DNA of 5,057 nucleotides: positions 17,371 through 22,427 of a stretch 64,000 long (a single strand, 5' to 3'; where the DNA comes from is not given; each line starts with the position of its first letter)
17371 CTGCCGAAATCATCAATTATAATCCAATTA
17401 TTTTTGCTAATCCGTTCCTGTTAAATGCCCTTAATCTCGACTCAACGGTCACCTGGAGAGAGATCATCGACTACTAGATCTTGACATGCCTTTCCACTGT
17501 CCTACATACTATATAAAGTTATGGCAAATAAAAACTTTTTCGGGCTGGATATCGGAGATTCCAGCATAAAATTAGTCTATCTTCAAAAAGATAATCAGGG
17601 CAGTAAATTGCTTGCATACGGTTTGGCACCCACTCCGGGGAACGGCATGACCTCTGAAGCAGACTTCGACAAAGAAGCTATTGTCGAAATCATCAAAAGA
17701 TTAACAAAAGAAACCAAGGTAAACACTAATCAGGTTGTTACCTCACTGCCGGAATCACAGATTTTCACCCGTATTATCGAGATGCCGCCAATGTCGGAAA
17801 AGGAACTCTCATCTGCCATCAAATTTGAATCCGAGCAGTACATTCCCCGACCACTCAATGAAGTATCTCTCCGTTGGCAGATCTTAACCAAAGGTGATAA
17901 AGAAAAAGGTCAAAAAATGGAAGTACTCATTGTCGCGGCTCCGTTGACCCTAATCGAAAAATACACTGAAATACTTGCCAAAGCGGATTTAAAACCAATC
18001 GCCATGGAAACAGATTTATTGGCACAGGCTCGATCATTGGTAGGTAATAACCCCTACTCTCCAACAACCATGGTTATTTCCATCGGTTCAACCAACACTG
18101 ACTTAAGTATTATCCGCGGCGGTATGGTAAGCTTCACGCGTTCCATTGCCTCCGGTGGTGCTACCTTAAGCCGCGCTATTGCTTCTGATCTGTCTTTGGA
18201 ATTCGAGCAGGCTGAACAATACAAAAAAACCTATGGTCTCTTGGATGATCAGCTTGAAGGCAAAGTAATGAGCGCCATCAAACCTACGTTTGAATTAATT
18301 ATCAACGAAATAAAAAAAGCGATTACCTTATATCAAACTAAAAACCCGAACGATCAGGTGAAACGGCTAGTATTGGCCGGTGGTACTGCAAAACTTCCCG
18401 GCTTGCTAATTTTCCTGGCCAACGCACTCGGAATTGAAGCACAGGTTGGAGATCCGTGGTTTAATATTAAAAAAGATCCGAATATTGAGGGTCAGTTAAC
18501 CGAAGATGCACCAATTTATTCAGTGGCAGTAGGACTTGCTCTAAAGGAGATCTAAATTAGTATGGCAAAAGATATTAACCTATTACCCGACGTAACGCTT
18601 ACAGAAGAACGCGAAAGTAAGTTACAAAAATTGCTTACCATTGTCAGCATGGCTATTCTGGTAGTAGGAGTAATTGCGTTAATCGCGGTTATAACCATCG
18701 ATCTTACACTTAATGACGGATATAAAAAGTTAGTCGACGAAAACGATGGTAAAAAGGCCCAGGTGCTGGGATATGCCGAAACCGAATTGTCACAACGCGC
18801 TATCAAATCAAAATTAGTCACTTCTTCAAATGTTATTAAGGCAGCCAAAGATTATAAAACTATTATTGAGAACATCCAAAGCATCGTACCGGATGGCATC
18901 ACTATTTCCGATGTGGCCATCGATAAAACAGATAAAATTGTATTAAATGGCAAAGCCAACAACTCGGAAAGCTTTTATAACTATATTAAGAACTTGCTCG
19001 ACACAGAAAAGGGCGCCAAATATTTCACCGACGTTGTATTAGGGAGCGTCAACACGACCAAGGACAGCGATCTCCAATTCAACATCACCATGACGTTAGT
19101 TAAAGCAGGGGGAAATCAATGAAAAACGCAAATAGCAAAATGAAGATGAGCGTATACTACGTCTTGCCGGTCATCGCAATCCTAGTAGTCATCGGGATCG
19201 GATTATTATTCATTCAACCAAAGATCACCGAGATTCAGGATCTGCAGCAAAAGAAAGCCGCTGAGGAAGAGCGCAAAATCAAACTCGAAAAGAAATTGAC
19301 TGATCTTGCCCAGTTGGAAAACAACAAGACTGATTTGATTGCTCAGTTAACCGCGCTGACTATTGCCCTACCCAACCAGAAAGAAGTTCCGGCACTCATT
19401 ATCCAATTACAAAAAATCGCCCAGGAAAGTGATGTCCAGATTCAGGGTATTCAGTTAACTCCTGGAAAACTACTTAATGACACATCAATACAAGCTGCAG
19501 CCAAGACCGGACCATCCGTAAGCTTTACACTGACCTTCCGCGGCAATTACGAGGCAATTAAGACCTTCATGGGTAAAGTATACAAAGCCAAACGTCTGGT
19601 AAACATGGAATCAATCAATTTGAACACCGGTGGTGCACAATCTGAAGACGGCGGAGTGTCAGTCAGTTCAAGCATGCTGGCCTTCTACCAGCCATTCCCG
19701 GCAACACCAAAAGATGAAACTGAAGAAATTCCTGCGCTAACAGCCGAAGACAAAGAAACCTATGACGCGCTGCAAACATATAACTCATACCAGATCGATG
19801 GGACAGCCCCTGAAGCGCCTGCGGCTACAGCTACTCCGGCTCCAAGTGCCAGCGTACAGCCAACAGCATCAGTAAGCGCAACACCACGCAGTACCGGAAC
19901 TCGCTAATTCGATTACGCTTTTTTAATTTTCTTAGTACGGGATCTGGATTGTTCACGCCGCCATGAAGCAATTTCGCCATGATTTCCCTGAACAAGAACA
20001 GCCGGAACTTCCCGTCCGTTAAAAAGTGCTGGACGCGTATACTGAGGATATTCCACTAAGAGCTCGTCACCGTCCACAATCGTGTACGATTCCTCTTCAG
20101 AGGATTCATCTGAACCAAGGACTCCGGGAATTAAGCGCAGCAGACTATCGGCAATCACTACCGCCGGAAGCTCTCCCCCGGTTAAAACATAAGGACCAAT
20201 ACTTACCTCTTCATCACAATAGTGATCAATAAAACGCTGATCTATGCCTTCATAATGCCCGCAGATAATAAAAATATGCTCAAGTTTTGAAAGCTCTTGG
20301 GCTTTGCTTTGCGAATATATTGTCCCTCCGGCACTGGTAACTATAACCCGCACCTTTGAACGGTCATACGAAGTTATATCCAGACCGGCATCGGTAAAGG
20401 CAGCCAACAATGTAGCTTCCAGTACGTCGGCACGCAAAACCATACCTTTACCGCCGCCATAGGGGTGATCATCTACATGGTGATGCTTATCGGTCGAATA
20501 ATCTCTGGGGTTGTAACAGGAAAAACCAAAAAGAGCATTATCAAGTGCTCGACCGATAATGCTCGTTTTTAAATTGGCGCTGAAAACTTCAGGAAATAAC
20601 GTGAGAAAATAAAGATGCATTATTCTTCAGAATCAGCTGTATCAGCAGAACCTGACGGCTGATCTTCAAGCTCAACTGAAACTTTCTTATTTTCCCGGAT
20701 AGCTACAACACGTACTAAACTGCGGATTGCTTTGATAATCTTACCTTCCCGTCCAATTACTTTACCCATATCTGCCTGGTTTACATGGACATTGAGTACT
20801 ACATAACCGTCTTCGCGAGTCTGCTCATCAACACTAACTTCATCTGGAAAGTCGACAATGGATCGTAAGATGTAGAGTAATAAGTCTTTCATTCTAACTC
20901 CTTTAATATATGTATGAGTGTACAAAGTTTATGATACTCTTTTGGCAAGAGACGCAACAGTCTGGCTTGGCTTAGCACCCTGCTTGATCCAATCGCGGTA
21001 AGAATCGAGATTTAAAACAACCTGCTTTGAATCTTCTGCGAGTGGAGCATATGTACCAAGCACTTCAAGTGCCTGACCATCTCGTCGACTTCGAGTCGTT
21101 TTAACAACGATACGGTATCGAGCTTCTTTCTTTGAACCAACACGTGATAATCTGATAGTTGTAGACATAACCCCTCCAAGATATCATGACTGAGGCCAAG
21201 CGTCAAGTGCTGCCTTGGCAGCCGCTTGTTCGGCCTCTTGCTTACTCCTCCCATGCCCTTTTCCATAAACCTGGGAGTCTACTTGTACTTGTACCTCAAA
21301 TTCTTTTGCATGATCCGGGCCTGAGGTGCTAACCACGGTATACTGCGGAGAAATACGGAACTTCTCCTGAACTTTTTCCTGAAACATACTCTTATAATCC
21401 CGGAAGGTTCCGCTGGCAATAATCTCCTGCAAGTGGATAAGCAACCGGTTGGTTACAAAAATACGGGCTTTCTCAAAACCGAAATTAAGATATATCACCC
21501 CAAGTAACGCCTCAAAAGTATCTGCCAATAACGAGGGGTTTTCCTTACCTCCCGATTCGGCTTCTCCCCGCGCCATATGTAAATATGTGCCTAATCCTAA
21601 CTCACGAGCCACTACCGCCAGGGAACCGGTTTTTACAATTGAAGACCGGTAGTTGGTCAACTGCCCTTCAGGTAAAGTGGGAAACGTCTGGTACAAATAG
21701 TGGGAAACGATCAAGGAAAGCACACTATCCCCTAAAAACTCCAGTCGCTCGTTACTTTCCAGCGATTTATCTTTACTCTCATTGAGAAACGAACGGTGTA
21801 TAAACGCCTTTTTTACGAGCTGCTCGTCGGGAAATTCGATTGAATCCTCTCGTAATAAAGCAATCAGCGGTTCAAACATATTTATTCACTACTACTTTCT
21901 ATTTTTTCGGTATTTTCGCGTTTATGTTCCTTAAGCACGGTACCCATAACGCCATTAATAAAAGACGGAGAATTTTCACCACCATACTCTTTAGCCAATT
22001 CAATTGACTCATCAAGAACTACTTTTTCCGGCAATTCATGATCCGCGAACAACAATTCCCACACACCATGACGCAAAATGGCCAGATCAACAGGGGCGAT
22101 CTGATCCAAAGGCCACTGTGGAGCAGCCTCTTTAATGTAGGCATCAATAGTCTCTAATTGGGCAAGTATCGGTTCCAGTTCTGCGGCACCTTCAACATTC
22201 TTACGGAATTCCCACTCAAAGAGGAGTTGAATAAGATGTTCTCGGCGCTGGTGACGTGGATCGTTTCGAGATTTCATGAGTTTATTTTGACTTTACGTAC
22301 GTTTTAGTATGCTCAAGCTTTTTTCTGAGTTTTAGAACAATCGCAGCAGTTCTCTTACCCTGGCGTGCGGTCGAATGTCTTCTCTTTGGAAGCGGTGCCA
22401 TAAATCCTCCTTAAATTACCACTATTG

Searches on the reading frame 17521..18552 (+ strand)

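Call 62: search_protein_families(library=pfam, proteins=[window:17521-18552:+], max_evalue=0.001)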
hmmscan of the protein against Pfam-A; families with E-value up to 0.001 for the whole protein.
window:17521-18552:+ (344 aa): 4 families
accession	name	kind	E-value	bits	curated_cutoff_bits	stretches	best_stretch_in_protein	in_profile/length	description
PF11104.14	PilM_2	-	8.5e-60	202.9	27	1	8-343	1-339/340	Type IV pilus assembly protein PilM;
PF14450.12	FtsA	-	1.1e-15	58.6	31.8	1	185-338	2-127/127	Cell division protein FtsA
PF06723.19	MreB_Mbl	-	9.6e-07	28.4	27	0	248-311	241-305/327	MreB/Mbl protein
PF25216.1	Volactin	-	6.3e-06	26.3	35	1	181-303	166-291/321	Volactin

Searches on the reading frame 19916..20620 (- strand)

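Call 61: search_protein_families(library=pfam, proteins=[window:19916-20620:-], max_evalue=0.001)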
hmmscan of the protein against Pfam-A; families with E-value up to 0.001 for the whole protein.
window:19916-20620:- (235 aa): 1 family
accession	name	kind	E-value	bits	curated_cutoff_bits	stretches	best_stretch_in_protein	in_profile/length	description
PF01746.26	tRNA_m1G_MT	-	1.1e-48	166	27.3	1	23-231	2-192/195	tRNA (Guanine-1)-methyltransferase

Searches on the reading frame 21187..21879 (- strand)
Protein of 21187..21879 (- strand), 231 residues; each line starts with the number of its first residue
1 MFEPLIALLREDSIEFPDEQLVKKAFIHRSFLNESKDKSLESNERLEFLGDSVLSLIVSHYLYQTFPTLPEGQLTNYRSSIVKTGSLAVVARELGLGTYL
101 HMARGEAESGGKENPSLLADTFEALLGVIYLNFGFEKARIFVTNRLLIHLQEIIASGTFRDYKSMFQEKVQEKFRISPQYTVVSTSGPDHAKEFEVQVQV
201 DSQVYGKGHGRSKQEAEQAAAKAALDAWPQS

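Call 61: search_protein_families(library=pfam, proteins=[window:21187-21879:-], max_evalue=0.001)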
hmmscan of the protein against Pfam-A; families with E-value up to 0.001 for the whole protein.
window:21187-21879:- (231 aa): 5 families
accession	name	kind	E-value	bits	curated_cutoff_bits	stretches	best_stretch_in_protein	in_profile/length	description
PF14622.11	Ribonucleas_3_3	-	3.1e-37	128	35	1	18-147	1-125/128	Ribonuclease-III-like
PF00636.31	Ribonuclease_3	-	6e-25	88.4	27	1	44-133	1-101/102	Ribonuclease III domain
PF00035.32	dsrm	-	3.1e-18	66.5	23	1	162-225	1-63/66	Double-stranded RNA binding motif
PF22935.1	RM44_endonuclase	-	8.1e-10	39.4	27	1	18-128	19-138/139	Large ribosomal subunit protein mL44, endonuclease domain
PF24995.1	DSRM_2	-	0.00066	20.5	27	0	187-226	38-75/79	dsRNA binding domain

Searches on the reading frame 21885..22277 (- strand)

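Call 61: search_protein_families(library=pfam, proteins=[window:21885-22277:-], max_evalue=0.001)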
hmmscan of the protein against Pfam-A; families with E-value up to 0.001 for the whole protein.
window:21885-22277:- (131 aa): 1 family
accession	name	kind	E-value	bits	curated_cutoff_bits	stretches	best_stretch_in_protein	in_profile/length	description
PF01029.23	NusB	-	1.9e-25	90.2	23.1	1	37-115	55-132/133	NusB family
